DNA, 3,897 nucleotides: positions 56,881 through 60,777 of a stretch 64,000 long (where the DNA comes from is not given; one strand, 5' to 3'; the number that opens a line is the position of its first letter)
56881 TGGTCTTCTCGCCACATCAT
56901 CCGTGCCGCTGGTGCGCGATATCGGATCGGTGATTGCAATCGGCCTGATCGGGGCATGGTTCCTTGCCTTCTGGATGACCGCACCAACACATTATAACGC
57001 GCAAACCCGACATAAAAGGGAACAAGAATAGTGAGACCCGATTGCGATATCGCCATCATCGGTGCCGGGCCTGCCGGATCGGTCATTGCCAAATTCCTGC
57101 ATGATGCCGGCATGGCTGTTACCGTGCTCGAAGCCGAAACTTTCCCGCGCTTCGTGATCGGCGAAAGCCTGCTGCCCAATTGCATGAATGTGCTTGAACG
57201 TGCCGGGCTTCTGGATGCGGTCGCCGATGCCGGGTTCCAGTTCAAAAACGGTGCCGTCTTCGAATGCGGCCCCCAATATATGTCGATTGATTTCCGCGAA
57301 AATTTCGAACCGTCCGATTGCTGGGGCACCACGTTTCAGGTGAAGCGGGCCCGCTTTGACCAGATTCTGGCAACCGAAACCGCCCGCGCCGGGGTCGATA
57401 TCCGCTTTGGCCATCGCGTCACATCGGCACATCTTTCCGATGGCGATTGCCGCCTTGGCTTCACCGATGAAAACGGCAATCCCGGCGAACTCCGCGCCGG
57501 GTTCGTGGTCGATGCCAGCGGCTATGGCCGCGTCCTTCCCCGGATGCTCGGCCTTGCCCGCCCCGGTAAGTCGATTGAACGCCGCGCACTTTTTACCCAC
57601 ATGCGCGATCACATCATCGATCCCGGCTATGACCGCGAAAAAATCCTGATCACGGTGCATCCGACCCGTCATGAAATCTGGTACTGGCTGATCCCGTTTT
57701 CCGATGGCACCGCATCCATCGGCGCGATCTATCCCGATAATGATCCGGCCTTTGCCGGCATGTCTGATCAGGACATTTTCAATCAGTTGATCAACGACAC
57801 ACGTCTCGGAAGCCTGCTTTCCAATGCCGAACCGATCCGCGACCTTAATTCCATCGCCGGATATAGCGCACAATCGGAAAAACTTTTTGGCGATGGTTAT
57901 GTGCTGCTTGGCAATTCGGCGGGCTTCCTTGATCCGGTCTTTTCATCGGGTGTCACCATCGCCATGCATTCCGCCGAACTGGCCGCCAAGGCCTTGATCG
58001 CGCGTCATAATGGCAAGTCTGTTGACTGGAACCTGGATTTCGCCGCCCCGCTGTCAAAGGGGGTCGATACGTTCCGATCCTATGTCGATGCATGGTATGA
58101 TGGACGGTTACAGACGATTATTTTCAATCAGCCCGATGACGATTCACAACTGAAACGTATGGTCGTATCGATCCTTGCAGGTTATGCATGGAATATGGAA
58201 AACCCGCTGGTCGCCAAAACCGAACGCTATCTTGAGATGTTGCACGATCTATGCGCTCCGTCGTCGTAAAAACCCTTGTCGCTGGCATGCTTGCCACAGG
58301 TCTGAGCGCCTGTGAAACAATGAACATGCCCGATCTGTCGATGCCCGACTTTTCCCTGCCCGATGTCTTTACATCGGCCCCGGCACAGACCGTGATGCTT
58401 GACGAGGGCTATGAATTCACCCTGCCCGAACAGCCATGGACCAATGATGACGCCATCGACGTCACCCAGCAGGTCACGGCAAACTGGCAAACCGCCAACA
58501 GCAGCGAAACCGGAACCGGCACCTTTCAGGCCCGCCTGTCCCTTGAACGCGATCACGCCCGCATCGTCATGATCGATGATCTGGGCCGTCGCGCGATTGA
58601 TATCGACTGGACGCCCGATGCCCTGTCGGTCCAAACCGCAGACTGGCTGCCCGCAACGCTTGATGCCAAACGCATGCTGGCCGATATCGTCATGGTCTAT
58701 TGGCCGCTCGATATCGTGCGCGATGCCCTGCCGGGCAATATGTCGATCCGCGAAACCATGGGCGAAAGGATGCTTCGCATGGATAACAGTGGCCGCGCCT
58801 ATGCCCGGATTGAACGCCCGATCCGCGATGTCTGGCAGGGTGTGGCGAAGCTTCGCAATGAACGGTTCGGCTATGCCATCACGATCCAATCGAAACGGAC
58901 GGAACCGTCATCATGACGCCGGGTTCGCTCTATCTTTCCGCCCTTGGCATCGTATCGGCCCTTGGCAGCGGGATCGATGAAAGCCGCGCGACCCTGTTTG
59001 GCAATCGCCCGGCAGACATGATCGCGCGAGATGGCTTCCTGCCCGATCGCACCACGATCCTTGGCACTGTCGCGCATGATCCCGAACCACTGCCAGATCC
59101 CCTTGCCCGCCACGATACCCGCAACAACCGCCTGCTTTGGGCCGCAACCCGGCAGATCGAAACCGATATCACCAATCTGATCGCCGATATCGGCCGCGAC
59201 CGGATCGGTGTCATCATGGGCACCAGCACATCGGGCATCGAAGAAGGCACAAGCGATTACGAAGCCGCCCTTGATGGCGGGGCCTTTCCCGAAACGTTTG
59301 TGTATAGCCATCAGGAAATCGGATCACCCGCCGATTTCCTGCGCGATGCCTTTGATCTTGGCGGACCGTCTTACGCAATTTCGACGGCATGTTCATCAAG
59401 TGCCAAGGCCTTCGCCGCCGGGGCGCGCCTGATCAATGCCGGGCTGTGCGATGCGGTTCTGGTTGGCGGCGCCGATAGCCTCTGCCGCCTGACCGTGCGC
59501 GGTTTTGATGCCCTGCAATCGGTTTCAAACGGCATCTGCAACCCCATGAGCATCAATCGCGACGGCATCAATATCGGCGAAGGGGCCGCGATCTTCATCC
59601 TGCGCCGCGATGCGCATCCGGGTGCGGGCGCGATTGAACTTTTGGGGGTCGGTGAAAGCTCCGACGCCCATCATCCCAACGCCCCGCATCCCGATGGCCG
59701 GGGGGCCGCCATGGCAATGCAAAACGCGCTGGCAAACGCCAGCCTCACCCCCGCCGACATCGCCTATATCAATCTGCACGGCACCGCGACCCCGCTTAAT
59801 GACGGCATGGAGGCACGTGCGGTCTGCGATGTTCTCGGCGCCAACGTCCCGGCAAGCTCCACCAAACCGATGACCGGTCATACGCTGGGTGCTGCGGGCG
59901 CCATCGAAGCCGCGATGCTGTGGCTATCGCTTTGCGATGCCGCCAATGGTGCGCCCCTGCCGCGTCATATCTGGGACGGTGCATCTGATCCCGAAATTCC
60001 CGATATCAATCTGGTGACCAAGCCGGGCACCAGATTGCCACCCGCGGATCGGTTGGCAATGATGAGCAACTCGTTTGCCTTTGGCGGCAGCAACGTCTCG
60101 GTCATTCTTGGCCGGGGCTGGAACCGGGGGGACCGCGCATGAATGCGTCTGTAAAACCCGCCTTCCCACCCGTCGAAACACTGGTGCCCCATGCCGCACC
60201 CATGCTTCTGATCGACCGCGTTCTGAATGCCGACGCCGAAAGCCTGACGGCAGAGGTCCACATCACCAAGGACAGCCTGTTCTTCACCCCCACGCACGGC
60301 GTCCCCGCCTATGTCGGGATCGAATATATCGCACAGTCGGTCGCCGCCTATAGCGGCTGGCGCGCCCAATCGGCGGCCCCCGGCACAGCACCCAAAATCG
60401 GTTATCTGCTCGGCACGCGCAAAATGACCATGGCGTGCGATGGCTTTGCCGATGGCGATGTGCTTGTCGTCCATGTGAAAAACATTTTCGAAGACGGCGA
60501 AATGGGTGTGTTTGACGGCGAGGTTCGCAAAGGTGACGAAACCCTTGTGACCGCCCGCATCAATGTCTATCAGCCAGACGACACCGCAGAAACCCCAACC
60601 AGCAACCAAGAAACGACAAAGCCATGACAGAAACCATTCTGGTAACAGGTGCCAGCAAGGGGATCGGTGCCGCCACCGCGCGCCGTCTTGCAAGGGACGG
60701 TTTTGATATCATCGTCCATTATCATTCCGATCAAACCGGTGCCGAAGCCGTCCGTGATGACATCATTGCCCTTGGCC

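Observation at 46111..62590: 18-gene aryl-polyene (APE)-type operon with TAL/HAL-like MIO lyase and a WxWxIP halogenase: predicted halogenated aryl-polyene lipid (xanthomonadin/flexirubin-like)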

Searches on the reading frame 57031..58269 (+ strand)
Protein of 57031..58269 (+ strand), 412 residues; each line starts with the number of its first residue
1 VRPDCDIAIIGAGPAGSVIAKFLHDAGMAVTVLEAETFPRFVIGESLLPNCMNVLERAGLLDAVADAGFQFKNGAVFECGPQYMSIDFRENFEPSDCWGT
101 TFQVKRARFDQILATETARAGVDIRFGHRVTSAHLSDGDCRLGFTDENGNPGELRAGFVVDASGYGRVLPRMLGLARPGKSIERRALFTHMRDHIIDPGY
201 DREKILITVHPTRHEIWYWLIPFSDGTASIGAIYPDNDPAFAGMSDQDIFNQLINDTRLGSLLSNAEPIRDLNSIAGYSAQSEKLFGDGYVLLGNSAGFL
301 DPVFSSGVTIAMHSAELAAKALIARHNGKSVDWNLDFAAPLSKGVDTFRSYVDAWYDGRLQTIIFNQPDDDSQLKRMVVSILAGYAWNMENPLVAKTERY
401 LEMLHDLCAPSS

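Call 4: search_protein_families(library=pfam, proteins=[window:57031-58269:+])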
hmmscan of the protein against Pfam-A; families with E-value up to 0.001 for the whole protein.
window:57031-58269:+ (412 aa): 8 families
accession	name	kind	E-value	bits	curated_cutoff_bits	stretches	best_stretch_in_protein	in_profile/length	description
PF04820.20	Trp_halogenase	-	1.8e-23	83.6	21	2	101-356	152-386/458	Tryptophan halogenase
PF01494.25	FAD_binding_3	-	1.3e-19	71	22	1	4-336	1-332/349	FAD binding domain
PF01266.30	DAO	-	5.6e-11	43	27.9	2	102-280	144-312/353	FAD dependent oxidoreductase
PF07992.20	Pyr_redox_2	-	2.4e-06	27.7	26.1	1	6-39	2-36/291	Pyridine nucleotide-disulphide oxidoreductase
PF13450.12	NAD_binding_8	-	1e-05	26.1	21.9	1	9-37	1-29/68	NAD(P)-binding Rossmann-like domain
PF12831.13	FAD_oxidored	-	5.3e-05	23.1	27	1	6-170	1-151/416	FAD dependent oxidoreductase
PF00070.33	Pyr_redox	-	6.9e-05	23.7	22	0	7-37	2-32/82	Pyridine nucleotide-disulphide oxidoreductase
PF05834.18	Lycopene_cycl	-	0.00042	19.9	23.4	0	6-36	1-33/380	Lycopene cyclase protein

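Call 6: search_protein_families(library=ncbifam, proteins=[window:57031-58269:+])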
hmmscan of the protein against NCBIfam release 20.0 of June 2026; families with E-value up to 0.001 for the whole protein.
window:57031-58269:+ (412 aa): 46 families (the best 25 are shown)
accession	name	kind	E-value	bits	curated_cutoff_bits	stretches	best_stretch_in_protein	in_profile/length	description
NF033113.0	halo_ClmS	equivalog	1.1e-43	149.6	900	1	6-324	4-325/570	chloramphenicol-biosynthetic FADH2-dependent halogenase CmlS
TIGR02032.1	GG-red-SF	subfamily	3.1e-31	109.2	158.8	1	6-321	2-296/297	geranylgeranyl reductase family protein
NF049967.1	QhpG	equivalog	4.7e-29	101.6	240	1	7-321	1-285/423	flavin-dependent monooxygenase QhpG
NF038174.1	maturase_GoxB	equivalog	3.2e-19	69.2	400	1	6-356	2-343/358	glycine oxidase maturase GoxB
NF038171.1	maturase_LodB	equivalog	3.2e-18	66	400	1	6-356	1-345/361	lysine-epsilon-oxidase maturase LodB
NF041080.1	DGGGPL_reductase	equivalog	3.5e-15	55.8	580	1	6-329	3-318/447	digeranylgeranylglycerophospholipid reductase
NF005313.0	PRK06847.1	subfamily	5.6e-15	55.2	372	1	6-149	6-149/375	hypothetical protein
NF033145.1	rif_monoox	equivalog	3.5e-13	49.2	800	1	6-194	2-181/472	rifampin monooxygenase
NF004829.0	PRK06183.1-3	subfamily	1.2e-12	47.4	390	1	3-173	7-181/520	bifunctional 3-(3-hydroxy-phenyl)propionate/3-hydroxycinnamic acid hydroxylase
NF006593.0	PRK09126.1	equivalog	2.3e-12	46.5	420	1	4-326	4-319/393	5-demethoxyubiquinol-8 5-hydroxylase UbiM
NF041385.1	Dggglyphlred_Halo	equivalog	2.5e-11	42.7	700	1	2-321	2-312/405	digeranylgeranylglycerophospholipid reductase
NF004833.1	PRK06185.1-1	subfamily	2.7e-11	42.9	488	1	7-324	5-317/403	FAD-dependent oxidoreductase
NF005720.0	PRK07538.1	subfamily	7.9e-11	41.5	400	1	6-164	4-164/418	hypothetical protein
NF004832.0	PRK06184.1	subfamily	1e-10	41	476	1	4-188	6-193/506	hypothetical protein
NF045655.1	MkRedMenJ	equivalog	1.3e-10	40.8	700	1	2-333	2-324/406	menaquinone reductase MenJ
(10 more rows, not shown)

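Call 35: search_solved_structures(query=window:57031-58269:+, show_alignments=3)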
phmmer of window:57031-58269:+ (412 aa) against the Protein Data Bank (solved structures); distinct sequences matched with E-value up to 0.001: 66 (the best 60 are shown).
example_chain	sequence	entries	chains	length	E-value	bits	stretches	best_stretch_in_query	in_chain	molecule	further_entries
3nix_A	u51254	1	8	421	9.8e-100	337.5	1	2-404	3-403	Flavoprotein/dehydrogenase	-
7fco_A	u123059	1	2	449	1.8e-42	148.9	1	1-400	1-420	ChlB4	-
3e1t_A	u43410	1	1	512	1.6e-39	139.2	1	3-330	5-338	Halogenase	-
3i3l_A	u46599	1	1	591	6.7e-39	137.1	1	6-356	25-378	Alkylhalidase CmlS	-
5buk_A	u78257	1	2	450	4.9e-38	134.2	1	1-395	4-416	FADH2-dependent halogenase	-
8zop_A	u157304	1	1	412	8.1e-37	130.2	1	4-322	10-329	Halogenase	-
5dbj_E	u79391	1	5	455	4e-36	128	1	4-384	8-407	FADH2-dependent halogenase PltA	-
5bul_A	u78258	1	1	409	3.4e-34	121.6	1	5-387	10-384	flavin-dependent halogenase triple mutant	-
5bva_A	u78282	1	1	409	9.1e-33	116.9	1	5-340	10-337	flavin-dependent halogenase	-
8gu0_A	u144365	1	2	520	6.4e-24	87.7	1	4-333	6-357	Non-heme halogenase radH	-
7xgb_A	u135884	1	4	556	1e-17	67.3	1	5-310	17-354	Tetracycline 7-halogenase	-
7v0b_A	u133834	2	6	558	1e-17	67.3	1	5-310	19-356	Tetracycline 7-halogenase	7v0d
6bzt_A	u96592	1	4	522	1.4e-15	60.3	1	5-326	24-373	Halogenase PltM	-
6bza_A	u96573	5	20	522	1.5e-15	60.1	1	119-326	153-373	Halogenase PltM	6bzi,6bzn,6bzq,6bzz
8r1r_A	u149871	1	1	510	3.8e-12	49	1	7-180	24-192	Short-chain dehydrogenase/reductase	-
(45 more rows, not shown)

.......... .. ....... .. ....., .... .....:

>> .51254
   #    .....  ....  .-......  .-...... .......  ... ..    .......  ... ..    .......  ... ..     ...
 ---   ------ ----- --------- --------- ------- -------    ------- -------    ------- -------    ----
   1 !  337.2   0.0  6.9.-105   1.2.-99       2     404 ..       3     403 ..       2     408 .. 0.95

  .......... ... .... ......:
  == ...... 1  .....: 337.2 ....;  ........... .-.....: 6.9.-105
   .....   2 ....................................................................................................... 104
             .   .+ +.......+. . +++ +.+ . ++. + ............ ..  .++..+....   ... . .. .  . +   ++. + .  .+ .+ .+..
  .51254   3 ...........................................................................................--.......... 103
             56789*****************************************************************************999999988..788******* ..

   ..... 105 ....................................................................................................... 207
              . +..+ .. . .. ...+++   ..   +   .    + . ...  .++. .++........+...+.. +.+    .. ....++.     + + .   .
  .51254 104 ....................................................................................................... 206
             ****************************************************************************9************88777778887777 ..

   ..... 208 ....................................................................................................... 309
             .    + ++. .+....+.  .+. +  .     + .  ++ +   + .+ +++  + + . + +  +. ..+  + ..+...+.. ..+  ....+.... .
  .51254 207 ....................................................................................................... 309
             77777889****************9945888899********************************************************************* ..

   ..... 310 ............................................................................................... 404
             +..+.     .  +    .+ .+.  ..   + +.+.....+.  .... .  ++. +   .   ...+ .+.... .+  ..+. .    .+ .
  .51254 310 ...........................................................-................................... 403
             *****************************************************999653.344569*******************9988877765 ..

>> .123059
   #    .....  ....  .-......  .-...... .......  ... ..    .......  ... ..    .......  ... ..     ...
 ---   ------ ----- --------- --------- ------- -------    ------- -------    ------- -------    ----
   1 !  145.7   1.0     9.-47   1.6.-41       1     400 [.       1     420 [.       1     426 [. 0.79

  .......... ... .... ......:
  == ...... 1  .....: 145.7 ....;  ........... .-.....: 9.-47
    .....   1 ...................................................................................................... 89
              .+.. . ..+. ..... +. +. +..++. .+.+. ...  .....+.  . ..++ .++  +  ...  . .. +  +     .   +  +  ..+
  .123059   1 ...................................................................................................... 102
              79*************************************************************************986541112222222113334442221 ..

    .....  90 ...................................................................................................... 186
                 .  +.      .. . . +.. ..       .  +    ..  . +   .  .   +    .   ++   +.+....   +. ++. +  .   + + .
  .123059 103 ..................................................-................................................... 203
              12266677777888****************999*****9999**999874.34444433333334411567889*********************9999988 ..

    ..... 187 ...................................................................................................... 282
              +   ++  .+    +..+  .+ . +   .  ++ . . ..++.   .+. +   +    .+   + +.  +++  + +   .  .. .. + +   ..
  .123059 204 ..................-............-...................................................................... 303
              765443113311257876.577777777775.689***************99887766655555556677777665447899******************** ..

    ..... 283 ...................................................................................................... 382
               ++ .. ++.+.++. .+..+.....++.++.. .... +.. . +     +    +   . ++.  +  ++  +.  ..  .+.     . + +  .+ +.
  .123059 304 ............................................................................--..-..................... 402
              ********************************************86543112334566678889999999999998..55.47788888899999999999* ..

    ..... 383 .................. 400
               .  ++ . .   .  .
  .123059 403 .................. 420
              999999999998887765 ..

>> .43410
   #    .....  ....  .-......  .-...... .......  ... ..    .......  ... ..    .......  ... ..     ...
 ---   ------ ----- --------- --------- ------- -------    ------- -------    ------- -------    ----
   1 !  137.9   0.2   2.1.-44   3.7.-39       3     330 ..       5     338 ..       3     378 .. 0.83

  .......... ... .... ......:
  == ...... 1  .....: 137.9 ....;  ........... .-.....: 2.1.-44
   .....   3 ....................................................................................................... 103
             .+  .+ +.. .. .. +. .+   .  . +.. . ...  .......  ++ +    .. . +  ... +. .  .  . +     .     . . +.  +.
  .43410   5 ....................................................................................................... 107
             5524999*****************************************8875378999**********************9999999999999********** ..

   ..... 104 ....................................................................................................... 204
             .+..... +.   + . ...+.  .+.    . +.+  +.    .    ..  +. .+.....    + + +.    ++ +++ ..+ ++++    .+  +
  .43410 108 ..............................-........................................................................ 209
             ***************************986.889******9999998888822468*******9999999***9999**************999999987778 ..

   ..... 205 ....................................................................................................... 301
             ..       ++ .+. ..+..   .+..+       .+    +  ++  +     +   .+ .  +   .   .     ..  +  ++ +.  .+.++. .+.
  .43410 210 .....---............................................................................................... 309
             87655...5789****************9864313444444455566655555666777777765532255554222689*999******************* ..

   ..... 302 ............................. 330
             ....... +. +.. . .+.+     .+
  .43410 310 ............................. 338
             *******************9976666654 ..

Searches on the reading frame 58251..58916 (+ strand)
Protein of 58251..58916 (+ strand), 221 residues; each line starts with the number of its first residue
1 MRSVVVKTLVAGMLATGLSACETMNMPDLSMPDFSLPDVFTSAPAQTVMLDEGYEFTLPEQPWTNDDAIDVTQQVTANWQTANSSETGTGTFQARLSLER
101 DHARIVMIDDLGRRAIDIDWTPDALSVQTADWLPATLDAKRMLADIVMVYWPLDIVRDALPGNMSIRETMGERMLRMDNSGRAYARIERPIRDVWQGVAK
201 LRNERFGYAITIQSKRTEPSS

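Call 4: search_protein_families(library=pfam, proteins=[window:58251-58916:+])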
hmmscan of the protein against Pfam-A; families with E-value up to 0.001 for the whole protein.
window:58251-58916:+ (221 aa): 1 family
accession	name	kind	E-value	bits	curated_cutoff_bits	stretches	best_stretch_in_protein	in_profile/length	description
PF11659.14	DUF3261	-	4.4e-25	88.6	22.3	1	71-214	2-135/137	Protein of unknown function (DUF3261)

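Call 6: search_protein_families(library=ncbifam, proteins=[window:58251-58916:+])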
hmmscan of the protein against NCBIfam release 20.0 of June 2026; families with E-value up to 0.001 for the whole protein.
window:58251-58916:+ (221 aa): 0 families

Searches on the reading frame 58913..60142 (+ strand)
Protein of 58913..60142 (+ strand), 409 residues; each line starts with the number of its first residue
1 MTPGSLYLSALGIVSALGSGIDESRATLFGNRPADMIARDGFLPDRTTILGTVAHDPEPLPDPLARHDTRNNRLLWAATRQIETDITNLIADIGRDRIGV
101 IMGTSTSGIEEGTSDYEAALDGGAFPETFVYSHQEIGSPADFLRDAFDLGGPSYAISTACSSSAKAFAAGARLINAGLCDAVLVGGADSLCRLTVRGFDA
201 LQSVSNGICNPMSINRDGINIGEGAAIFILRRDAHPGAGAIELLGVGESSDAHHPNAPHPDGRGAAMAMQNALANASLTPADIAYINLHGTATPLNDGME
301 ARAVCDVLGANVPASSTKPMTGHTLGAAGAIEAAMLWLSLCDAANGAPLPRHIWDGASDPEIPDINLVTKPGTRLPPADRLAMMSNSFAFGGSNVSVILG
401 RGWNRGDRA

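Call 4: search_protein_families(library=pfam, proteins=[window:58913-60142:+])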
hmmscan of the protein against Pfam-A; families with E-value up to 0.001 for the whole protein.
window:58913-60142:+ (409 aa): 3 families
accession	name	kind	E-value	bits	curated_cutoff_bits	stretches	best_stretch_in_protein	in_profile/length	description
PF02801.28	Ketoacyl-synt_C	-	1.9e-26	92.9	20.8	1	242-340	3-107/119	Beta-ketoacyl synthase, C-terminal domain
PF00109.32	ketoacyl-synt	-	1.2e-20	74.6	20.8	1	93-233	111-249/252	Beta-ketoacyl synthase, N-terminal domain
PF00108.29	Thiolase_N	-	1e-05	25.5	26.4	1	152-193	77-118/260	Thiolase, N-terminal domain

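Call 55: search_protein_families(library=ncbifam, proteins=[window:58913-60142:+], max_evalue=1e-10)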
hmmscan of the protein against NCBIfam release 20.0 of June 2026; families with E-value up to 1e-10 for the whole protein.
window:58913-60142:+ (409 aa): 17 families
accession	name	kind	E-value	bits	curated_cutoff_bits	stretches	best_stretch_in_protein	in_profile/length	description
NF006618.0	PRK09185.1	subfamily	5.5e-151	503.1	407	1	6-401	5-392/394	beta-ketoacyl-ACP synthase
TIGR03150.1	fabF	equivalog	1e-61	208.8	493.75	1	10-399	7-406/407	beta-ketoacyl-ACP synthase II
NF005589.0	PRK07314.1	subfamily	3.6e-60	203.8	387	1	10-401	10-411/413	beta-ketoacyl-ACP synthase II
NF004970.0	PRK06333.1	subfamily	1.6e-50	172.2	525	1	146-401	159-421/424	beta-ketoacyl-ACP synthase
NF006587.0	PRK09116.1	equivalog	2.7e-50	171.3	470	1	147-401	151-406/408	beta-ketoacyl-ACP synthase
NF005076.0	PRK06501.1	equivalog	6.6e-46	157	629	1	130-401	145-422/425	beta-ketoacyl-ACP synthase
NF004618.0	PRK05952.1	equivalog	1.4e-45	155.8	455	1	154-401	141-382/384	beta-ketoacyl-ACP synthase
NF006434.0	PRK08722.1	equivalog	3.4e-42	144.8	759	1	81-399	84-411/414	beta-ketoacyl-ACP synthase II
NF006274.0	PRK08439.1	equivalog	4e-42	144.4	621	1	78-399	79-403/406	beta-ketoacyl-ACP synthase II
NF058662.1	cispenta_AmcF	equivalog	2.3e-40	138.8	325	1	154-344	123-320/369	cispentacin biosynthesis acyltransferase subunit AmcF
NF005935.0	PRK07967.1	equivalog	9.9e-40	136.6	630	1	9-401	7-403/406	beta-ketoacyl-ACP synthase I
NF005916.1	PRK07910.1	equivalog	3.3e-35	121.8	560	1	157-401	168-417/418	KasA/KasB family beta-ketoacyl-ACP synthase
NF005490.0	PRK07103.1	equivalog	3.7e-29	102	445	1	9-401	9-412/414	polyketide beta-ketoacyl:acyl carrier protein synthase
NF040607.1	mycolic_Pks13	equivalog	4.5e-21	74.1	2100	1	146-341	257-465/1680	polyketide synthase Pks13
NF053555.1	prodigi_MBC_PigJ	equivalog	1.4e-20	73.2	900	1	136-399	490-756/759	prodigiosin MBC biosynthesis protein PigJ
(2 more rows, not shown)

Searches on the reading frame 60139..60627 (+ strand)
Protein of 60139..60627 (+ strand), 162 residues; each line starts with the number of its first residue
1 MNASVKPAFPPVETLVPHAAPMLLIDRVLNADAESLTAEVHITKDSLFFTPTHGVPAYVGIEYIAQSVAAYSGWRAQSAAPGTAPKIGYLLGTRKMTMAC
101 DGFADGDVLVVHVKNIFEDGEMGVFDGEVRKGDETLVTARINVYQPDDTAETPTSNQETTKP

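Call 4: search_protein_families(library=pfam, proteins=[window:60139-60627:+])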
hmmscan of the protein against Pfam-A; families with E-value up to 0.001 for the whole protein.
window:60139-60627:+ (162 aa): 2 families
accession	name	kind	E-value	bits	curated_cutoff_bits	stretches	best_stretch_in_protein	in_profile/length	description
PF22817.2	ApeP-like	-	1.3e-20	74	27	1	9-149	4-145/158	ApeP dehydratase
PF07977.19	FabA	-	3.5e-06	27.1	23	1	17-139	2-137/138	FabA-like domain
